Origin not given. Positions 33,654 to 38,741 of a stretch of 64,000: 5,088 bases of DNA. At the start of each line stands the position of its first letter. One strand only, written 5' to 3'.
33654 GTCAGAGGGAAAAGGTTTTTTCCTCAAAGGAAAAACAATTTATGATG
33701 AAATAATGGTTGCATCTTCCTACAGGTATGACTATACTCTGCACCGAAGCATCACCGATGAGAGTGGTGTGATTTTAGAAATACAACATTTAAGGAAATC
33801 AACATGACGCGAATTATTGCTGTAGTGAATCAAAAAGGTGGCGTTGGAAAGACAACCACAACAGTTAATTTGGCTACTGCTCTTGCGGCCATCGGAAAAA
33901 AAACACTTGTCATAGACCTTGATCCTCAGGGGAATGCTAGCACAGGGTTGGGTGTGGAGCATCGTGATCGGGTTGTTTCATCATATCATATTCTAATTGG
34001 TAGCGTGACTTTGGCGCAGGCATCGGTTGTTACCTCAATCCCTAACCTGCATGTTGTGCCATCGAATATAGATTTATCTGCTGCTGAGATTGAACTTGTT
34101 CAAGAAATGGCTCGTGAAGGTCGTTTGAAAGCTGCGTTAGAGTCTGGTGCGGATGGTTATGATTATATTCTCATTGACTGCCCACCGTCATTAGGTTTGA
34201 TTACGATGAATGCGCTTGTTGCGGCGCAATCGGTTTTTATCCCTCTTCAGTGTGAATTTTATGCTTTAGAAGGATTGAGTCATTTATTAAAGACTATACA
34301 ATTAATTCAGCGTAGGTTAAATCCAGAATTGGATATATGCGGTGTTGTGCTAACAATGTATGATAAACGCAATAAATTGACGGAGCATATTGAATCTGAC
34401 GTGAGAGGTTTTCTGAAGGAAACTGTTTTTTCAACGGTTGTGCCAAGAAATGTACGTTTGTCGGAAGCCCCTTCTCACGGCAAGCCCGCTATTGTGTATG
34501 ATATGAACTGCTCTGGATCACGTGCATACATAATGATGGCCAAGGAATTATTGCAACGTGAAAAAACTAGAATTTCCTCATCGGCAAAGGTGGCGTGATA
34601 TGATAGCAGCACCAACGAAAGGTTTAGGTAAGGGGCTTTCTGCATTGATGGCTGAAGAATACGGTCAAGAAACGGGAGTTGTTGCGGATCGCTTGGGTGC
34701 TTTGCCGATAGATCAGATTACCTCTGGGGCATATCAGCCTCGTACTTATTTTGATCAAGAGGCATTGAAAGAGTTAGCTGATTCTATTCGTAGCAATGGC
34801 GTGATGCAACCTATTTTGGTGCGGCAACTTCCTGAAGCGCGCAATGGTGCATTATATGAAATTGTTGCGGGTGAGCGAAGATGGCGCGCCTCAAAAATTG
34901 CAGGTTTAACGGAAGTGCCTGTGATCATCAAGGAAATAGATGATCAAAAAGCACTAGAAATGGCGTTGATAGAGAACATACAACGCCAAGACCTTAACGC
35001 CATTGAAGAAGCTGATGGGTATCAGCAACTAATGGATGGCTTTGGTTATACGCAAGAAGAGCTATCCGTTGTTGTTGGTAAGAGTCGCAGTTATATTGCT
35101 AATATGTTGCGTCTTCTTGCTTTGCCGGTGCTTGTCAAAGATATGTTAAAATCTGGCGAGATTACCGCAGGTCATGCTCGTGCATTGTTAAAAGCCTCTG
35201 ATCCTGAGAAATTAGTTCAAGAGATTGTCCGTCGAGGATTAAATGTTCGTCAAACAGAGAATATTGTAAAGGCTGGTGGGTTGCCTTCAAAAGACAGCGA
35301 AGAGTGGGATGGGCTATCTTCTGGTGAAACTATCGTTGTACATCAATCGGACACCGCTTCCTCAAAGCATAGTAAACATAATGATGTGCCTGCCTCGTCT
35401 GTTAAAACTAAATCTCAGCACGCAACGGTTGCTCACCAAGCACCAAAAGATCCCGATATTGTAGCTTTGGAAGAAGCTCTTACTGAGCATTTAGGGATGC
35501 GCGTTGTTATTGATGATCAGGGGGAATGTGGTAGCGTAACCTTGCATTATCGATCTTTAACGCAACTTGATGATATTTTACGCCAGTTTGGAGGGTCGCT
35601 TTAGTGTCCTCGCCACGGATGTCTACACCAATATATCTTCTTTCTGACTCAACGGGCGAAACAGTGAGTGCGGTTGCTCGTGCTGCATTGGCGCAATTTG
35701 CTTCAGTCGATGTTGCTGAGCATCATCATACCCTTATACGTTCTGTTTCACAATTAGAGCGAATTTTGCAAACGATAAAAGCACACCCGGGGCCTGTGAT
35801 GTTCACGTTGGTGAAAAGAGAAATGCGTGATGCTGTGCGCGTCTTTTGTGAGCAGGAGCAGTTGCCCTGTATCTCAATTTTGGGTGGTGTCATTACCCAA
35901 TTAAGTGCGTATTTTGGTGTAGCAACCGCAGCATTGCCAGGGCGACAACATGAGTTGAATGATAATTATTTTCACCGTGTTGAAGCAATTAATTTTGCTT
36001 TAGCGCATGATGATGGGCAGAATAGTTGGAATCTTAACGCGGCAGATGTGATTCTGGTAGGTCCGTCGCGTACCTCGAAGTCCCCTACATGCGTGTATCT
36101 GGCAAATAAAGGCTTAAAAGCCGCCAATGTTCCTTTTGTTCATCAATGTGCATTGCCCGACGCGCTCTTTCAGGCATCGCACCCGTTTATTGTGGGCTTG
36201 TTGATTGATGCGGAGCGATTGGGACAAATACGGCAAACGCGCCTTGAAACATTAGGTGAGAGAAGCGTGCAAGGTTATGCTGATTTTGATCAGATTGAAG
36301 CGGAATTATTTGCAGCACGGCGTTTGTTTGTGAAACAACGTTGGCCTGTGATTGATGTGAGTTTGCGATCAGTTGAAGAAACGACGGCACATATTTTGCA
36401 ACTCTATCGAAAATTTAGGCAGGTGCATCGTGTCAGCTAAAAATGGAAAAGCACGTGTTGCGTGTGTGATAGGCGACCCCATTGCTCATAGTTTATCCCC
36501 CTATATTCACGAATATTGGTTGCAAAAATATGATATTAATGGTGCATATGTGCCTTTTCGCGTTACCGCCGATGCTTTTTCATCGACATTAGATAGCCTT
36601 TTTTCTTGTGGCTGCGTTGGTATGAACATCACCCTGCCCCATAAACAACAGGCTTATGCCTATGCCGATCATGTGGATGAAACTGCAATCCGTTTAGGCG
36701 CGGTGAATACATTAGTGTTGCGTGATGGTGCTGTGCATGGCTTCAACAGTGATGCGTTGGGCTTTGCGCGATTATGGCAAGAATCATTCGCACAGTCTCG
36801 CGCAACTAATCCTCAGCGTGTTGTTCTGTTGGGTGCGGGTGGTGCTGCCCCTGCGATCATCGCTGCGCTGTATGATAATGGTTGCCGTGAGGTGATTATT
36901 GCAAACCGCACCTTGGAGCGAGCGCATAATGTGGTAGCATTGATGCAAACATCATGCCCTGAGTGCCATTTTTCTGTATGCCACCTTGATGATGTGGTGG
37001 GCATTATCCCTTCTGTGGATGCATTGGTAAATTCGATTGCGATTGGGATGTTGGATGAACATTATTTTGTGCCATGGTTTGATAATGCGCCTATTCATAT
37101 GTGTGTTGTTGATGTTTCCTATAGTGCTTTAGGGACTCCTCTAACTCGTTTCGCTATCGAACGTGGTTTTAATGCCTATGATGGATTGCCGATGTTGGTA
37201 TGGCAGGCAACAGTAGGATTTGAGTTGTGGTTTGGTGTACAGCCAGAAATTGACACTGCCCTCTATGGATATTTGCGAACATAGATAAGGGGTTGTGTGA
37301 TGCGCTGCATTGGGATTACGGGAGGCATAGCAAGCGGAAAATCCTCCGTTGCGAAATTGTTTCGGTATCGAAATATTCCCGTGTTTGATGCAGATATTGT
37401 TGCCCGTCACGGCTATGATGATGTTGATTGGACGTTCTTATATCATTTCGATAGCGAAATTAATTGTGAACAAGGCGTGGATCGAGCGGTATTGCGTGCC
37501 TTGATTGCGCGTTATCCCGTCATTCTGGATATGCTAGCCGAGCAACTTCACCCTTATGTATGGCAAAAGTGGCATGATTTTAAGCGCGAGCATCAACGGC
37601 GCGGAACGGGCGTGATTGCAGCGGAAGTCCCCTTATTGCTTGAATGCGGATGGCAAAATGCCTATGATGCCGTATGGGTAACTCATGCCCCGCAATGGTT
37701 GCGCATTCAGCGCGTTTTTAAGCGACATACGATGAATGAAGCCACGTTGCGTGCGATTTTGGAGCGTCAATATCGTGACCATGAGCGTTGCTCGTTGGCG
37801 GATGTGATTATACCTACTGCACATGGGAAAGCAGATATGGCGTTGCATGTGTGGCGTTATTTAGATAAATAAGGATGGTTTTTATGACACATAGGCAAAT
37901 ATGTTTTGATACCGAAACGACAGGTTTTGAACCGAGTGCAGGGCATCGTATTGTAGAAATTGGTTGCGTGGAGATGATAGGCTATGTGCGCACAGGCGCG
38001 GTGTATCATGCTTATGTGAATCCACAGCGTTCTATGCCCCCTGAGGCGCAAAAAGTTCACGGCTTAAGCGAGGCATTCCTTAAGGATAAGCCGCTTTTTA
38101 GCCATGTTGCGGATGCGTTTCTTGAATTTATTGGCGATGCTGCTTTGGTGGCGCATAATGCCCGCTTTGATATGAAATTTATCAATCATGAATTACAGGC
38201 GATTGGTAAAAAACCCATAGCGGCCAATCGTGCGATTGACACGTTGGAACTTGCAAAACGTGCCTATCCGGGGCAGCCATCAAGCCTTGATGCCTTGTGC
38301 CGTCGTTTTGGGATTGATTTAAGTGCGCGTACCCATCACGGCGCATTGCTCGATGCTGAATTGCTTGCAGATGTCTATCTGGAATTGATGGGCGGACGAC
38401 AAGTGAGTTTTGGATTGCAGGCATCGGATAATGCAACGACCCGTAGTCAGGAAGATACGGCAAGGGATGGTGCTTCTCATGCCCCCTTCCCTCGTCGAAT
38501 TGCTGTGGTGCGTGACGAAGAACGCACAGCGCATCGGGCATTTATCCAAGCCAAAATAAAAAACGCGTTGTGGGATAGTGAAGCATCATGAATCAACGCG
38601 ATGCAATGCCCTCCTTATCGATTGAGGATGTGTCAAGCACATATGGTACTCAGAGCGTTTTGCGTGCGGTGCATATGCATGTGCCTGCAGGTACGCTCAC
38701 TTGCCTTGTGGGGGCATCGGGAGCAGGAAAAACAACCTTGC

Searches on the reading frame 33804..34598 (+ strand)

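Call 9: search_protein_families(library=ncbifam, proteins=[window:33804-34598:+])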
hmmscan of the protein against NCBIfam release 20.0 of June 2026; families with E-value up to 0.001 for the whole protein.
window:33804-34598:+ (264 aa): 32 families (the best 25 are shown)
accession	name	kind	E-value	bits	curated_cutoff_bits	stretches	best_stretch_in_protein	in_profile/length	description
TIGR01969.1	minD_arch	subfamily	1.5e-30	106.2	201.75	1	3-254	1-235/251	cell division ATPase MinD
TIGR03453.1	partition_RepA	equivalog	3.1e-30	105.3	348.45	1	3-222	105-343/387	plasmid partitioning protein RepA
NF041546.1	ParA_partition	equivalog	3.8e-30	105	180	2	4-54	1-51/203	ParA family partition ATPase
NF041283.1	PrgP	equivalog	6.9e-27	94.5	400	1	1-221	1-230/297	ParA superfamily DNA segregation protein PrgP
NF010443.0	PRK13869.1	subfamily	6.2e-22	77.9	446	1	3-209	122-347/405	plasmid-partitioning protein RepA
TIGR01968.1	minD_bact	equivalog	1.6e-21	76.9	212.9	1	3-254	2-241/261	septum site-determining protein MinD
TIGR03371.1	cellulose_yhjQ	equivalog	1.5e-18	67.2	157.85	1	4-238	3-230/246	cellulose biosynthesis protein BcsQ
NF010259.0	PRK13705.1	equivalog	7.8e-17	61.3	725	1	3-158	107-274/388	plasmid-partitioning protein SopA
NF008079.0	PRK10818.1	equivalog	1.6e-16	60.4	508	1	1-254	1-251/270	septum site-determining protein MinD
TIGR01007.1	eps_fam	subfamily_domain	8e-16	58.2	108.05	1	3-141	18-149/204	polysaccharide biosynthesis tyrosine autokinase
TIGR01287.1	nifH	equivalog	3.1e-11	43.1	394.35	1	8-49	5-46/275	nitrogenase iron protein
NF047398.1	AAA_KGGVGR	domain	2.1e-09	38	90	1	3-40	3-40/190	KGGVGR-motif variant AAA ATPase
NF009701.0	PRK13230.1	subfamily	3.2e-09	36.2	350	1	8-51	6-49/291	nitrogenase reductase-like protein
NF008568.0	PRK11519.1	equivalog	4.4e-09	35.1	1068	1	11-184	535-696/720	tyrosine-protein kinase Wzc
NF008669.0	PRK11670.1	equivalog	1.3e-08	34.1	348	1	3-134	108-231/369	iron-sulfur cluster carrier protein ApbC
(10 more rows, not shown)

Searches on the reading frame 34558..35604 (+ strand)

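Call 9: search_protein_families(library=ncbifam, proteins=[window:34558-35604:+])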
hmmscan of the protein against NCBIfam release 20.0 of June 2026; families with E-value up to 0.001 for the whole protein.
window:34558-35604:+ (348 aa): 7 families
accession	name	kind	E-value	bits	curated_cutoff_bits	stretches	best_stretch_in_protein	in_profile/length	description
TIGR04285.1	nucleoid_noc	exception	5.9e-71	238.8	315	1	48-241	4-195/255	nucleoid occlusion protein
TIGR00180.1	parB_part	domain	5e-57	192.7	58.45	1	48-220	7-182/186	ParB/RepB/Spo0J family partition protein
TIGR03734.1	PRTRC_parB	hypoth_equivalog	1.4e-36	126.2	278.6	1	59-238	6-187/555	PRTRC system ParB family protein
TIGR03454.1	partition_RepB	equivalog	1.7e-18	67.1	201.5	1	49-186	67-200/325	plasmid partitioning protein RepB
NF010406.0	PRK13832.1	subfamily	7e-16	57.9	640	1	66-214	25-171/578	plasmid partitioning protein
NF010440.0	PRK13866.1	equivalog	1.7e-08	34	522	1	69-157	89-174/336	plasmid partitioning protein RepB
NF053625.1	SerKinSerKArch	equivalog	1.1e-06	28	380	1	67-128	32-91/244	ADP-dependent L-serine kinase SerK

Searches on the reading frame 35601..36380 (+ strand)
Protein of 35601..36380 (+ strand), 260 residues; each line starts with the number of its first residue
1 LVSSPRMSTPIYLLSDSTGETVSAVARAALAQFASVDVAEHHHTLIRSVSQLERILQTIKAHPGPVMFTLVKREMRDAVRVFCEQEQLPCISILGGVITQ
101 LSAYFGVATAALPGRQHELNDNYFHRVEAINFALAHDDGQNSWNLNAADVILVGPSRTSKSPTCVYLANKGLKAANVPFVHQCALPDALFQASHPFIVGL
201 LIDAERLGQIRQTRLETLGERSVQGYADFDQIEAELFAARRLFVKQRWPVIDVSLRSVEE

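Call 9: search_protein_families(library=ncbifam, proteins=[window:35601-36380:+])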
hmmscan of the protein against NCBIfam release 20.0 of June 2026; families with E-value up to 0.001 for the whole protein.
window:35601-36380:+ (260 aa): 2 families
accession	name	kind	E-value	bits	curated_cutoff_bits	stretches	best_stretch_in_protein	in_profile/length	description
NF003742.0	PRK05339.1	subfamily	1.9e-91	306.5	225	1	7-260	4-254/270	pyruvate, phosphate dikinase/phosphoenolpyruvate synthase regulator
NF049928.1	PEPSynRegPpsR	equivalog_domain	1.3e-45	155.8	350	1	9-260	4-257/272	posphoenolpyruvate synthetase regulatory kinase/phosphorylase PpsR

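Call 48: search_protein_families(library=pfam, max_evalue=0.00001, proteins=[window:35601-36380:+])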
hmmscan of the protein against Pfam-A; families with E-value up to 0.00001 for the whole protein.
window:35601-36380:+ (260 aa): 1 family
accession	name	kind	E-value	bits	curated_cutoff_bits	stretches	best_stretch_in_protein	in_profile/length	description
PF03618.20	Kinase-PPPase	-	2.6e-87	293.2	23.5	1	11-260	1-250/256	Kinase/pyrophosphorylase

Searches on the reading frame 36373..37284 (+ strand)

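Call 9: search_protein_families(library=ncbifam, proteins=[window:36373-37284:+])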
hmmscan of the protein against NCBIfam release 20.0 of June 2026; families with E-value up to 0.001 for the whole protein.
window:36373-37284:+ (303 aa): 20 families
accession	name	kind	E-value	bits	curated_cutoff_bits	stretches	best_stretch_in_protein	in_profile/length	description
NF001312.0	PRK00258.1-4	equivalog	1.1e-75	254.5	295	1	23-297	5-274/285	shikimate dehydrogenase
TIGR00507.1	aroE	equivalog_domain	6.3e-64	215.7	200.2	1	30-295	3-260/270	shikimate dehydrogenase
NF001310.0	PRK00258.1-2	equivalog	2.4e-55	187.6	221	1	31-297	6-269/279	shikimate dehydrogenase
NF001319.0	PRK00258.3-3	equivalog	1.3e-52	178.5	252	1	25-294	4-264/279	shikimate dehydrogenase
NF001315.0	PRK00258.2-4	equivalog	4.9e-52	176.9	413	1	24-289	4-268/284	shikimate dehydrogenase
NF001314.0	PRK00258.2-2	equivalog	7.8e-48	163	248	1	24-290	4-273/290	shikimate dehydrogenase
NF001311.0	PRK00258.1-3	equivalog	2.3e-44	151.7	235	1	26-289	4-258/279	shikimate dehydrogenase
NF009201.0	PRK12549.1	subfamily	4.7e-44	150.7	235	1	29-294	9-274/286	shikimate dehydrogenase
NF001316.0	PRK00258.2-5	equivalog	7.7e-43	146.7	247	1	30-291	4-248/263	shikimate dehydrogenase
NF009200.0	PRK12548.1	subfamily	8.8e-42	143.4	432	1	24-290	6-277/289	shikimate dehydrogenase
NF001313.0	PRK00258.2-1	equivalog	1.4e-39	136.3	431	1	24-294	6-280/290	shikimate dehydrogenase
NF001322.0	PRK00258.3-6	equivalog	5.8e-38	130.8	285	1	29-292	7-255/272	shikimate dehydrogenase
NF009390.0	PRK12749.1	equivalog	3.6e-31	108.6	349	1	28-290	8-274/288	quinate/shikimate dehydrogenase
NF006802.0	PRK09310.1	equivalog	9.6e-30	103.8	598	1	25-288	213-455/477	bifunctional 3-dehydroquinate dehydratase/shikimate dehydrogenase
TIGR01809.1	Shik-DH-AROM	equivalog_domain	2.2e-25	89.3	196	1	28-290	6-272/282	shikimate dehydrogenase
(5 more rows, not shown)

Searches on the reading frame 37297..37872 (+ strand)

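Call 9: search_protein_families(library=ncbifam, proteins=[window:37297-37872:+])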
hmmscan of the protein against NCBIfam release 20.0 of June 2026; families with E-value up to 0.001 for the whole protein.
window:37297-37872:+ (191 aa): 2 families
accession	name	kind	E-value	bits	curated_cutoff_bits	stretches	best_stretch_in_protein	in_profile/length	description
TIGR00152.1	TIGR00152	equivalog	1.1e-25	90.6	65.55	1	5-174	2-175/188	dephospho-CoA kinase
NF002879.0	PRK03333.1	equivalog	3.3e-22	79.1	215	1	2-178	1-179/395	dephospho-CoA kinase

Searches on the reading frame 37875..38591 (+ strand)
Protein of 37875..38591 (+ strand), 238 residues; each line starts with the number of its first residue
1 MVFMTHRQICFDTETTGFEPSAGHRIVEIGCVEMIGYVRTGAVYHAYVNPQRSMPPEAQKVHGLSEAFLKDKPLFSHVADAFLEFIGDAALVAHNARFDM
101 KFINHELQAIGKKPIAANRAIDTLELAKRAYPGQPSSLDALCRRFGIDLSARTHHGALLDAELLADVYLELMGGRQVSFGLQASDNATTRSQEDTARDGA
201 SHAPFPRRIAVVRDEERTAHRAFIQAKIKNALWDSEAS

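Call 9: search_protein_families(library=ncbifam, proteins=[window:37875-38591:+])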
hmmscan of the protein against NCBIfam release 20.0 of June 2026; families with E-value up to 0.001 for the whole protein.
window:37875-38591:+ (238 aa): 28 families (the best 25 are shown)
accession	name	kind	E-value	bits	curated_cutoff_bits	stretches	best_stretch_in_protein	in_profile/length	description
TIGR01406.1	dnaQ_proteo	equivalog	5.9e-84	281.3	222.7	1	7-234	1-230/231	DNA polymerase III subunit epsilon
NF004316.1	PRK05711.1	equivalog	1.2e-80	270.6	196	1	7-234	2-233/234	DNA polymerase III subunit epsilon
TIGR00573.1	dnaq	subfamily_domain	3.2e-49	167.4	71.5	1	8-182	9-182/217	exonuclease, DNA polymerase III, epsilon subunit family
NF005906.0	PRK07883.1-4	equivalog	1.6e-33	115.9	495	1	9-189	9-185/563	DEDD exonuclease domain-containing protein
NF005981.0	PRK08074.1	equivalog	2.8e-32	111.6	789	1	4-172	1-166/931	ATP-dependent DNA helicase DinG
NF005836.0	PRK07740.1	equivalog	1.6e-30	106.4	261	1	9-172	62-223/244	hypothetical protein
NF001688.0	PRK00448.1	equivalog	6.3e-30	103.5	873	1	7-173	424-586/1445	PolC-type DNA polymerase III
TIGR01407.1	dinG_rel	hypoth_equivalog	2.4e-29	102.2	547.7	1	11-170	5-160/889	putative DnaQ family exonuclease/DinG family helicase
TIGR01405.1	polC_Gram_pos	equivalog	5.8e-28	97.1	1043.45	1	8-172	191-351/1211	DNA polymerase III subunit alpha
NF005289.0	PRK06807.1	equivalog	6.5e-28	97.8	335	1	9-171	11-168/313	3'-5' exonuclease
NF005907.0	PRK07883.1-5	equivalog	2.2e-27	95.7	454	1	9-193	31-212/584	DEDD exonuclease domain-containing protein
NF005905.0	PRK07883.1-3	equivalog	2.4e-26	92.5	508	1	9-173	27-189/581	DEDD exonuclease domain-containing protein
NF004964.0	PRK06310.1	equivalog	1.5e-23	83.5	236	1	6-172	7-171/250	DNA polymerase III subunit epsilon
NF006316.0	PRK08517.1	equivalog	5.2e-23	81.7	247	1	10-161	73-219/270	3'-5' exonuclease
NF004719.0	PRK06063.1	equivalog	1e-22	80.5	389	1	11-169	21-174/331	DEDDh family exonuclease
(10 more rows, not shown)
